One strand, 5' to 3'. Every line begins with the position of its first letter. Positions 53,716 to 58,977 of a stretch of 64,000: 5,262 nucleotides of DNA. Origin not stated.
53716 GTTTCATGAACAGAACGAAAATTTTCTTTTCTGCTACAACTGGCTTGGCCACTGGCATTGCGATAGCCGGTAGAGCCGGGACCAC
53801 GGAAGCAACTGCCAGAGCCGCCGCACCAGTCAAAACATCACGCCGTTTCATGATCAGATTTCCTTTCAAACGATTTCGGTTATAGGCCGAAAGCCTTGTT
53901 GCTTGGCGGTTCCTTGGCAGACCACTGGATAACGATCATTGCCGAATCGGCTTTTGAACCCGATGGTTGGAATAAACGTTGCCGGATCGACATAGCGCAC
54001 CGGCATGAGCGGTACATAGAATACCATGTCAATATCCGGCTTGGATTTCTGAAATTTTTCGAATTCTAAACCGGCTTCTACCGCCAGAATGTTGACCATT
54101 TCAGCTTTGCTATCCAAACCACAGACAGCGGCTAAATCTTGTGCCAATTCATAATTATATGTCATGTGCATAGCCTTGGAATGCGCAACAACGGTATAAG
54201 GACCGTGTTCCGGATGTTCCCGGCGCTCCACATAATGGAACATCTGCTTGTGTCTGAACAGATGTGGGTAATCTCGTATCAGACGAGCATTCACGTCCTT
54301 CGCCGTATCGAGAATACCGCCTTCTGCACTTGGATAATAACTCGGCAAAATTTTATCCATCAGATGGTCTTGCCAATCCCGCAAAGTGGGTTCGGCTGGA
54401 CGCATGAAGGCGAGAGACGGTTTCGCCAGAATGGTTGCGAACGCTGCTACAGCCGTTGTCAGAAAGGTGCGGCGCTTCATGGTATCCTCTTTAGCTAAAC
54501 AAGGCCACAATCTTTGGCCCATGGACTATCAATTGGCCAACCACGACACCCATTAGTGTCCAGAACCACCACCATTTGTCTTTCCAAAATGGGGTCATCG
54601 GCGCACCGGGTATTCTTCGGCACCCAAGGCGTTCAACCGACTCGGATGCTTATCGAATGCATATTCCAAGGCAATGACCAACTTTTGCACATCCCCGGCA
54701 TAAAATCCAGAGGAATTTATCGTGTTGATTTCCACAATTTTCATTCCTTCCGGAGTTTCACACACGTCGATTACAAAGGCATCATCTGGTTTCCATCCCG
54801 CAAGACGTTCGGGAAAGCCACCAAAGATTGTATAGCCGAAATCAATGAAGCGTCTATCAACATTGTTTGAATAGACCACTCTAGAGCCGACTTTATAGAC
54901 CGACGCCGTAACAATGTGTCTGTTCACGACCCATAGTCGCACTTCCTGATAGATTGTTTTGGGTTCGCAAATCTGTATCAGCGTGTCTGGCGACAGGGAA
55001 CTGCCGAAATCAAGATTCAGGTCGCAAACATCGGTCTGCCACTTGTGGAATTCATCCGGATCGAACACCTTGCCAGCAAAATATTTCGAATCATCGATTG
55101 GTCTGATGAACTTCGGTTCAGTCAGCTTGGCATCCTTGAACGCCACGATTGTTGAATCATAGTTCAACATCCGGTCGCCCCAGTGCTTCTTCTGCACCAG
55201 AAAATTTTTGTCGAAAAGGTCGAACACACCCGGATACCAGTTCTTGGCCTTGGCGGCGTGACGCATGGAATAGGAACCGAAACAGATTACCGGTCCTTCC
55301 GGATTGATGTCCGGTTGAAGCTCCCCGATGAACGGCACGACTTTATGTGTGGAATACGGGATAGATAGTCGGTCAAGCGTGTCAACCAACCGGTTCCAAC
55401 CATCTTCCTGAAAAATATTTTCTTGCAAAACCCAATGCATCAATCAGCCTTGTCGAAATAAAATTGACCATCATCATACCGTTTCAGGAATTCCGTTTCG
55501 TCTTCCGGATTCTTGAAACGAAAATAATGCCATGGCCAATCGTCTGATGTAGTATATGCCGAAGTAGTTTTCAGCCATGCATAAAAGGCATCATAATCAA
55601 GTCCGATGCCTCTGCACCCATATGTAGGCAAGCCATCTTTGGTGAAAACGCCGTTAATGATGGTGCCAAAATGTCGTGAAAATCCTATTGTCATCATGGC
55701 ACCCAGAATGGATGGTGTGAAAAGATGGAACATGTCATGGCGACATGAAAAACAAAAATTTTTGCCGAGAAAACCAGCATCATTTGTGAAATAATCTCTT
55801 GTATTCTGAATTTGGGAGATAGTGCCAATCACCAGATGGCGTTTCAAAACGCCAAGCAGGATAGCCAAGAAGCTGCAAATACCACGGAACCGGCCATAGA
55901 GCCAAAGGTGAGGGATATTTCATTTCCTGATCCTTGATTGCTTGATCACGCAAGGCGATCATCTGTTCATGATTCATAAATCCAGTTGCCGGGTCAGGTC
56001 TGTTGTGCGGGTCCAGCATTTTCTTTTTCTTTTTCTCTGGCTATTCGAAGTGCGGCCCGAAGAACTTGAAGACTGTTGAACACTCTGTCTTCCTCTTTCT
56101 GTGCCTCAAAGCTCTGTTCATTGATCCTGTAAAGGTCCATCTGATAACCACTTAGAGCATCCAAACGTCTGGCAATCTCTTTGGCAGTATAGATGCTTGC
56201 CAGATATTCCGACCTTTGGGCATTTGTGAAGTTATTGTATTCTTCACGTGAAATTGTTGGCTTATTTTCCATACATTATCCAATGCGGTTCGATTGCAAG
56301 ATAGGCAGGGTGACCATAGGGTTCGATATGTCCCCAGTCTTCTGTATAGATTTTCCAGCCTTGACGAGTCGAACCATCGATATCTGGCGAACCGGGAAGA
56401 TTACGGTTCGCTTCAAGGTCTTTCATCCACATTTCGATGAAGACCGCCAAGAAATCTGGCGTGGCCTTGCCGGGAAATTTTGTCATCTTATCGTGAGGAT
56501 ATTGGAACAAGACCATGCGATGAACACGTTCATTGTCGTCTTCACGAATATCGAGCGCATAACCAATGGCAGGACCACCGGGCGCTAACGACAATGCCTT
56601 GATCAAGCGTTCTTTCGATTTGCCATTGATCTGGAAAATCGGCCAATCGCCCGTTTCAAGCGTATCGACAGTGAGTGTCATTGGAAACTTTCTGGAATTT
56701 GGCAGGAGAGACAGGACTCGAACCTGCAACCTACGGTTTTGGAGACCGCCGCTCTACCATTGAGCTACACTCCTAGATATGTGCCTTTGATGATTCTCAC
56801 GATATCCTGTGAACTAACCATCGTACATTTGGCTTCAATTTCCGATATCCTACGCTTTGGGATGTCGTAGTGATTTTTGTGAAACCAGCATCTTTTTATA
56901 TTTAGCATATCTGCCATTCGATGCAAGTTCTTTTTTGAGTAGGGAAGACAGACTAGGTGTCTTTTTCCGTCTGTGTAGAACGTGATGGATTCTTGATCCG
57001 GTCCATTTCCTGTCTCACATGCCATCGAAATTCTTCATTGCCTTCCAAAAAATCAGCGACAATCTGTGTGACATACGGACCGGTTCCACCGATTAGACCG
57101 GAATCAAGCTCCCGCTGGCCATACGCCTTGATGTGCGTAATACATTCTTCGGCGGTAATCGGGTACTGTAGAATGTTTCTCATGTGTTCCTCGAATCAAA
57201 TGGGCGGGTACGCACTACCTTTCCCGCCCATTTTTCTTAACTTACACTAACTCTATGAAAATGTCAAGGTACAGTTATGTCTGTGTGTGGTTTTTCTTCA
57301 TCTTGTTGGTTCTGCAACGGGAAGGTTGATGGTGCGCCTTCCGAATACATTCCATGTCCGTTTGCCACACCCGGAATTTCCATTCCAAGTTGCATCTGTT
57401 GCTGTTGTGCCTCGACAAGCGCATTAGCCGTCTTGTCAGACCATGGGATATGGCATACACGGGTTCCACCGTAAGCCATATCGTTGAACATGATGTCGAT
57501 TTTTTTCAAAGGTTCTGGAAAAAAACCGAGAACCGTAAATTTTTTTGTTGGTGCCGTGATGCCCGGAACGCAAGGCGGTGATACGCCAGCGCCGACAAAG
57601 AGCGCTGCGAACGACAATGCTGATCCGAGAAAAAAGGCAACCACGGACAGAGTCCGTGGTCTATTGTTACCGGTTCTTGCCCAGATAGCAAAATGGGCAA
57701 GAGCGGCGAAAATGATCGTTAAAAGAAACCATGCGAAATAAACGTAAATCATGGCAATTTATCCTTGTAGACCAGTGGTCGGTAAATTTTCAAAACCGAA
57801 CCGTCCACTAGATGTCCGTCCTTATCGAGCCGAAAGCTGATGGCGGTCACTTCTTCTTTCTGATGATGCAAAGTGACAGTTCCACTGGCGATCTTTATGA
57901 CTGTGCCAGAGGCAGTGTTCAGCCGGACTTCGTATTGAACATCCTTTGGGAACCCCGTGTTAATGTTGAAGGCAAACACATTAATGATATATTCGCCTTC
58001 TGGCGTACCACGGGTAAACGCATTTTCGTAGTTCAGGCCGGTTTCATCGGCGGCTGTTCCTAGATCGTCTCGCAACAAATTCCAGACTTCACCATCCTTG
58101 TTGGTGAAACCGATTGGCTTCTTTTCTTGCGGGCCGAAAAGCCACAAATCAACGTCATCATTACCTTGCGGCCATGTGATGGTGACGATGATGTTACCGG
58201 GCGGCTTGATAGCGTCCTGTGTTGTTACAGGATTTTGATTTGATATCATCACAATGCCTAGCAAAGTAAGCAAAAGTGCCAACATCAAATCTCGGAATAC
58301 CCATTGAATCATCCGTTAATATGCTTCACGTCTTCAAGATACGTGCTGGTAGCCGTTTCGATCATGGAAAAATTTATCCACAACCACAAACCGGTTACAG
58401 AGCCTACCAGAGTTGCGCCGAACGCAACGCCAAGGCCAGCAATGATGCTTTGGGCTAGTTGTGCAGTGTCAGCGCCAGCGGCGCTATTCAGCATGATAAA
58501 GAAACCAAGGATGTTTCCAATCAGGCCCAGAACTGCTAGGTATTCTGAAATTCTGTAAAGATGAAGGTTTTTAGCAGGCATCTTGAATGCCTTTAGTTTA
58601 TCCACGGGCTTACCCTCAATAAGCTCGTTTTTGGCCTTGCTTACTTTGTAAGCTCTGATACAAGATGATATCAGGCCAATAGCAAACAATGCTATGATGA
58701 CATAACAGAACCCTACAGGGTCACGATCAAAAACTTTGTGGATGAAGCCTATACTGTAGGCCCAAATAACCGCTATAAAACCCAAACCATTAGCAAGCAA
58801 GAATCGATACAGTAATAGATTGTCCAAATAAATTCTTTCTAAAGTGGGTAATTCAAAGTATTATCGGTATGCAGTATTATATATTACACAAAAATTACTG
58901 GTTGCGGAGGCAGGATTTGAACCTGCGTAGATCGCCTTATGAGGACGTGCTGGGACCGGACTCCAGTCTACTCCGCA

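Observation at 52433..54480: Three consecutive genes encoding twin-arginine (Tat) signal peptide proteins, two of them paralogs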

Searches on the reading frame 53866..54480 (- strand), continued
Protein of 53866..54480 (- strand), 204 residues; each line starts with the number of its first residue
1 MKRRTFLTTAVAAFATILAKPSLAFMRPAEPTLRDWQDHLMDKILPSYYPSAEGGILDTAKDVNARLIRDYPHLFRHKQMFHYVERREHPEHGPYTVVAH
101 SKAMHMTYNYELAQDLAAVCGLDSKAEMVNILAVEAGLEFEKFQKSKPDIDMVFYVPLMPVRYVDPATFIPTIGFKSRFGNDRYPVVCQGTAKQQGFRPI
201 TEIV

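Call 93: find_encoding_contigs(protein=P0013, flank=8000, max_places=2)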
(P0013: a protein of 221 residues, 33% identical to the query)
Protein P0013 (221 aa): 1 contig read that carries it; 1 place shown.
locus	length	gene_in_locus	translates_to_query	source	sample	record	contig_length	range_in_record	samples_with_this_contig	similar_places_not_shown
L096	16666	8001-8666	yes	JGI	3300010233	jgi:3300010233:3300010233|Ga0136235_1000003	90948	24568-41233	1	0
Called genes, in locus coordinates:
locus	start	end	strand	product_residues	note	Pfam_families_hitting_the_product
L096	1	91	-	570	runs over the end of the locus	PF02463:SMC_N, PF13476:AAA_23, PF13555:AAA_29, PF13304:AAA_21 (weak)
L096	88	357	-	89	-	-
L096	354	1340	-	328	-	PF00149:Metallophos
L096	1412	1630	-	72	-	-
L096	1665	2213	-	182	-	-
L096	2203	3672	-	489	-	PF21241:UvsW_N, PF00270:DEAD, PF04851:ResIII, PF00271:Helicase_C (weak)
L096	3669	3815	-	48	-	-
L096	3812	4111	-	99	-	PF01471:PG_binding_1 (weak)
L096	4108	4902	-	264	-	PF00112:Peptidase_C1, PF13529:Peptidase_C39_2 (faint)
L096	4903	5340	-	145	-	PF11056:UvsY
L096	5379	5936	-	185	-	PF23849:Phage_TTP_2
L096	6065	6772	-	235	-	-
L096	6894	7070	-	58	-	-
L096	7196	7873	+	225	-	PF05050:Methyltransf_21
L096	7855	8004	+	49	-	-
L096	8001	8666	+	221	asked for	PF07068:Gp23 (faint)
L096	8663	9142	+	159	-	PF17482:Phage_sheath_1C (weak)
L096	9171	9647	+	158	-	-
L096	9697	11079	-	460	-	PF07068:Gp23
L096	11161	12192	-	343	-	PF25623:T4_CASP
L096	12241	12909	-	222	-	PF03420:Peptidase_S77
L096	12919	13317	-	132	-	-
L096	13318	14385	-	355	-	-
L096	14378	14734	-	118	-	-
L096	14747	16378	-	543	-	PF07230:Portal_T4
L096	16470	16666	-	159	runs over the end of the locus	PF23849:Phage_TTP_2, PF06841:Phage_T4_gp19 (weak)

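Call 94: find_encoding_contigs(protein=P0062, flank=8000, max_places=2)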
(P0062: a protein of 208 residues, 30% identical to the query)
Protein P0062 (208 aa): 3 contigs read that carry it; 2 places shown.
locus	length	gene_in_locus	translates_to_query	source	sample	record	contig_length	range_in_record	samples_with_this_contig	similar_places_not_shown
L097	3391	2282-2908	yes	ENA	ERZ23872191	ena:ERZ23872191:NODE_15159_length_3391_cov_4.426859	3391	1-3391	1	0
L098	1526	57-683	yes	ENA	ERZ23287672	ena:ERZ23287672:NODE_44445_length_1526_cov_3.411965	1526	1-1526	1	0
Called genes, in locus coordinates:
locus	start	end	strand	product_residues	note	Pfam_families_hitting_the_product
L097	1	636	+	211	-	?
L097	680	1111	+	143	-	-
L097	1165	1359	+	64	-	-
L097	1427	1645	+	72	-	-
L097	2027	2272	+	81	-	-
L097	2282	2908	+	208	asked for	-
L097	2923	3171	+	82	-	PF10902:WYL_2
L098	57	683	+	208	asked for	-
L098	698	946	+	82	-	PF10902:WYL_2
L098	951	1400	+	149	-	-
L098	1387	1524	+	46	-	?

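Call 103: search_protein_families(library=padloc, proteins=[window:53866-54480:-], max_evalue=0.1)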
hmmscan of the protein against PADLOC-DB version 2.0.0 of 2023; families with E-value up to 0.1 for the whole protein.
window:53866-54480:- (204 aa): 0 families

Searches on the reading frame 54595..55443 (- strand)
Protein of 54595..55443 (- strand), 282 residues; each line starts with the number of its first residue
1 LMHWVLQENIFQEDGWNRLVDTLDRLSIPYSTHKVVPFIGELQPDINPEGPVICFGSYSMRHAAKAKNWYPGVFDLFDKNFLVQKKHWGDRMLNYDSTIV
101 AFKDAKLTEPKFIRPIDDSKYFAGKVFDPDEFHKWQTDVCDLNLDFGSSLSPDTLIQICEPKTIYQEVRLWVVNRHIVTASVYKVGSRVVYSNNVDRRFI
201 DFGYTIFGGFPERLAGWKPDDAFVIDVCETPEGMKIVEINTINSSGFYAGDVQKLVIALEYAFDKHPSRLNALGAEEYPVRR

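Call 7: search_protein_families(library=pfam, proteins=[window:54595-55443:-], max_evalue=0.1)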
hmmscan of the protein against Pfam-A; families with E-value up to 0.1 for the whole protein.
window:54595-55443:- (282 aa): 2 families
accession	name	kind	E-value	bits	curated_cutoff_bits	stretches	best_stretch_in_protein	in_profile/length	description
PF14243.11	R2K_3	-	7.4e-17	62.5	26.3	1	81-257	18-167/169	ATP-grasp domain, R2K clade family 3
PF18299.6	R2K_2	-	2.9e-10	40.6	26.2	1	97-253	9-142/147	ATP-grasp domain, R2K clade family 2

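Call 8: search_protein_families(library=phrogs, proteins=[window:54595-55443:-], max_evalue=0.1)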
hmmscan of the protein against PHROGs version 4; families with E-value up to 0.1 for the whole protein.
window:54595-55443:- (282 aa): 2 families
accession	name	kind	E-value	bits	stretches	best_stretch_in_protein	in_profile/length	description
phrog_7313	-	unknown function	6.1e-58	197.4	1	2-261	3-259/264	-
phrog_29595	-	unknown function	0.01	16.1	0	221-256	220-257/292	-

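Call 83: search_dna_similar(query=window:54595-55443:-, collection=phages, mode=protein, max_evalue=1e-10, max_rows=15)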
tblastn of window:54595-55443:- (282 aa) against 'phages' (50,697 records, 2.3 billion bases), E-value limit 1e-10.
Records with a match: 60; places in all: 60; records where one place covers at least 80% of the query: 60.
Best place of each record, by identity: <60% 60.
By first word of the organism name: Rhizobium 10; Caulobacter 9; Erwinia 7; Brevundimonas 5; Xanthomonas 5; Yersinia 4; Sinorhizobium 3; uncultured 3; Serratia 2; Bertelyvirus 2; and 6 more.
By host as written in the record: Caulobacter vibrioides CB15 9; - 7; Brevundimonas pondensis LVF1 4; Erwinia amylovora 3; Erwinia amylovora SNUABM_01 3; Rhizobium phaseoli INC1-2 2; Rhizobium sp. N941 2; Sinorhizobium meliloti 2; and 23 more.
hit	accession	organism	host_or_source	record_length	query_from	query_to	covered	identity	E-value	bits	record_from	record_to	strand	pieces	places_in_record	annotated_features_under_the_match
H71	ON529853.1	Brevundimonas phage vB_BpoS-Bambus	Brevundimonas pondensis LVF1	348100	1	265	94%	43.4%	6e-62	216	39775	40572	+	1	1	hypothetical protein (x2)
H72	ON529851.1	Brevundimonas phage vB_BpoS-Marchewka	Brevundimonas pondensis LVF1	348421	1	265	94%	43.4%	6e-62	216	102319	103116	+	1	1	hypothetical protein (x2)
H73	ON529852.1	Brevundimonas phage vB_BpoS-Kabachok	Brevundimonas pondensis LVF1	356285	1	265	94%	43.4%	1e-61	216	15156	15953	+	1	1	hypothetical protein (x2)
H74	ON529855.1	Brevundimonas phage vB_BpoS-Domovoi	Brevundimonas pondensis EIF1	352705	1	265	94%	43.1%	1e-61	215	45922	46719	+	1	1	hypothetical protein (x2)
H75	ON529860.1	Brevundimonas phage vB_BpoS-Papperlapapp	Brevundimonas pondensis LVF1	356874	1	265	94%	43.1%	2e-61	215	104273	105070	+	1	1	hypothetical protein (x2)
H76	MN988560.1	Rhizobium phage RHph_TM21B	R. phaseoli INC 1-2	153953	1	260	92%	41.0%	3e-48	177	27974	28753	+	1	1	DUF4343 domain-containing protein | hypothetical protein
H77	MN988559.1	Rhizobium phage RHph_TM39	R. phaseoli S20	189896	1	260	92%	41.0%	3e-48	177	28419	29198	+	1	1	DUF4343 domain-containing protein | hypothetical protein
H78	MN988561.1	Rhizobium phage RHph_TM61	R. etli NXC12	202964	1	260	92%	41.0%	3e-48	177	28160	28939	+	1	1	DUF4343 domain-containing protein | hypothetical protein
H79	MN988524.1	Rhizobium phage RHph_TM3_3_6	Rhizobium phaseoli T3_6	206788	1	260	92%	41.0%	3e-48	177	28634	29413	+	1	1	DUF4343 domain-containing protein | hypothetical protein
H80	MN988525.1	Rhizobium phage RHph_Y65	Rhizobium phaseoli INC1-2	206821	1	260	92%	41.0%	3e-48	177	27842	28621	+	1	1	DUF4343 domain-containing protein | hypothetical protein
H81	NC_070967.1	Rhizobium phage RHph_Y65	Rhizobium phaseoli INC1-2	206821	1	260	92%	41.0%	3e-48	177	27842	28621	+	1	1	DUF4343 domain-containing protein | hypothetical protein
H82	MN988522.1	Rhizobium phage RHph_TM40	Rhizobium leg. CIAT894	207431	1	260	92%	41.0%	3e-48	177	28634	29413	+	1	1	DUF4343 domain-containing protein | hypothetical protein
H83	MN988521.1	Rhizobium phage RHph_TM30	Rhizobium sp. N941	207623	1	260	92%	41.0%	3e-48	177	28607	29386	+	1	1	DUF4343 domain-containing protein | hypothetical protein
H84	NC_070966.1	Rhizobium phage RHph_TM30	Rhizobium sp. N941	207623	1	260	92%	41.0%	3e-48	177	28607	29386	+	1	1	DUF4343 domain-containing protein | hypothetical protein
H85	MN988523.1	Rhizobium phage RHph_TM2_3B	Rhizobium phaseoli T2_3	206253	1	260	92%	41.0%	1e-47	175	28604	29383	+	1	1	DUF4343 domain-containing protein | hypothetical protein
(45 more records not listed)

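Call 84: get_annotated_region(hit=H84, flank=5000)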
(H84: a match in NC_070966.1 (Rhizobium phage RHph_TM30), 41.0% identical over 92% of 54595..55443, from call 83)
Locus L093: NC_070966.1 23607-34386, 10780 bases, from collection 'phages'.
description: Rhizobium phage RHph_TM30, complete genome.
organism: Rhizobium phage RHph_TM30 (NCBI taxid 2509764)
taxonomy: Viruses; Duplodnaviria; Heunggongvirae; Uroviricota; Caudoviricetes; Kleczkowskaviridae; Cuauhnahuacvirus; Cuauhnahuacvirus TM30
host: Rhizobium sp. N941; source: agricultural lands; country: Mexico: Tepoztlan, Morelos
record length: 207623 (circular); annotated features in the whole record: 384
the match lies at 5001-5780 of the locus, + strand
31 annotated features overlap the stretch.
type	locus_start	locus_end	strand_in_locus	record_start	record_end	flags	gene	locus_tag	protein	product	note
CDS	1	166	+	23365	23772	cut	-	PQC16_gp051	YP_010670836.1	hypothetical protein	-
CDS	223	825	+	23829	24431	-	-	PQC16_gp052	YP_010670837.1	hypothetical protein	-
CDS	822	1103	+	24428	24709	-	-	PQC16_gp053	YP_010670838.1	ASCH domain-containing protein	-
CDS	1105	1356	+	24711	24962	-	-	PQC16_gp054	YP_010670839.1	hypothetical protein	-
CDS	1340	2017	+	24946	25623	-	-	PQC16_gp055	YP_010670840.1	hypothetical protein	-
CDS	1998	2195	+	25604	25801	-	-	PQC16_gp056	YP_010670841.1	hypothetical protein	-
CDS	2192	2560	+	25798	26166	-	-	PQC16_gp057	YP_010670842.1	hypothetical protein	-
CDS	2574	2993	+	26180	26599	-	-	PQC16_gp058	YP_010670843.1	peptidase HslV family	-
CDS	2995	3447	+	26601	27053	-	-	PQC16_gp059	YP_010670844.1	hypothetical protein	-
CDS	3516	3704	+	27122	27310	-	-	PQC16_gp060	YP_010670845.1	hypothetical protein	-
CDS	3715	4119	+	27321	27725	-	-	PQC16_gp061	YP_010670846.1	hypothetical protein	-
CDS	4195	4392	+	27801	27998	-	-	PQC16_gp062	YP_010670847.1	hypothetical protein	-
CDS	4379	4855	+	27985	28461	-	-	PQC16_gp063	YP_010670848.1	hypothetical protein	-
CDS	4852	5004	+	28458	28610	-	-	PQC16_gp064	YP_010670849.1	hypothetical protein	-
CDS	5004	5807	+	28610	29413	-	-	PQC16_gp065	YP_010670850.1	DUF4343 domain-containing protein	-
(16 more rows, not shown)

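Call 85: get_annotated_region(hit=H71, flank=5000)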
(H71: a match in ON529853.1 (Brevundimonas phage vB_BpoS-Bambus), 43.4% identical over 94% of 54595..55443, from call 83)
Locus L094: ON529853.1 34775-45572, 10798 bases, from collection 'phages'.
description: Brevundimonas phage vB_BpoS-Bambus, complete genome.
organism: Brevundimonas phage vB_BpoS-Bambus (NCBI taxid 2948597)
taxonomy: Viruses; Duplodnaviria; Heunggongvirae; Uroviricota; Caudoviricetes; Dolichocephalovirinae
host: Brevundimonas pondensis LVF1; source: sewage; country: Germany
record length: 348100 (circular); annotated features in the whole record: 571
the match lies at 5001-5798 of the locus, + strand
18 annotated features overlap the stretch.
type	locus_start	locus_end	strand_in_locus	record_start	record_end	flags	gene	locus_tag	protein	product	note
CDS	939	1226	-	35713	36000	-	-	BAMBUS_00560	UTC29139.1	hypothetical protein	-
CDS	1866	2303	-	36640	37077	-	-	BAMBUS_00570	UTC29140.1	hypothetical protein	-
CDS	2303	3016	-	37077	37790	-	-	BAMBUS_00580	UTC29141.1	hypothetical protein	-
CDS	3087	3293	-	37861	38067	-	-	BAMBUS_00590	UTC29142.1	hypothetical protein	-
CDS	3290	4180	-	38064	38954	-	-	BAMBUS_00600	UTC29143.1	hypothetical protein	-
CDS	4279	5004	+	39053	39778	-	-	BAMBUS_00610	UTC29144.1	hypothetical protein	-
CDS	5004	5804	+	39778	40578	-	-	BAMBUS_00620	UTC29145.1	hypothetical protein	-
CDS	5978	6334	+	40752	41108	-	-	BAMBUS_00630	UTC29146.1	hypothetical protein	-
CDS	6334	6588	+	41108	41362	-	-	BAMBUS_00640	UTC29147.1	hypothetical protein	-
CDS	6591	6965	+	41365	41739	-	-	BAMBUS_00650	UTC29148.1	hypothetical protein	-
CDS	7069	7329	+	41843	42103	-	-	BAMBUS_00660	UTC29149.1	hypothetical protein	-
CDS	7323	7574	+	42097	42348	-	-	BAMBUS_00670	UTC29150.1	hypothetical protein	-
CDS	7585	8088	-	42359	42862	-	-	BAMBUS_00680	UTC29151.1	hypothetical protein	-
CDS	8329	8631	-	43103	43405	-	-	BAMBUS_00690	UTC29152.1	hypothetical protein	-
CDS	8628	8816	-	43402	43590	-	-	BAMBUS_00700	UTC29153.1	hypothetical protein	-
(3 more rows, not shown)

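Call 88: search_protein_families(library=pfam, proteins=[L093:2995-3444:+], max_evalue=0.01)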
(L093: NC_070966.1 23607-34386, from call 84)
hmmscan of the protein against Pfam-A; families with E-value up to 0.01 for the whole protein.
L093:2995-3444:+ (150 aa): 0 families

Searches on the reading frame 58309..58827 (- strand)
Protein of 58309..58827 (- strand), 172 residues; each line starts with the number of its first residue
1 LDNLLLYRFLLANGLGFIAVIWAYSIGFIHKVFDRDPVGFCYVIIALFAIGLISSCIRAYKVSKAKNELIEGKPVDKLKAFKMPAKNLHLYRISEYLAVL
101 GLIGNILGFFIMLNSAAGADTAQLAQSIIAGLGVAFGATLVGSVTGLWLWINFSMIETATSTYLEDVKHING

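Call 69: search_protein_families(library=pfam, proteins=[window:58309-58827:-], max_evalue=0.01)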
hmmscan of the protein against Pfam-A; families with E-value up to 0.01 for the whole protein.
window:58309-58827:- (172 aa): 1 family
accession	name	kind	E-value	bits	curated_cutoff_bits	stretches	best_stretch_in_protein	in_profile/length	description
PF01618.21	MotA_ExbB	-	1.1e-05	25.6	22.9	1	90-154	49-112/127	MotA/TolQ/ExbB proton channel family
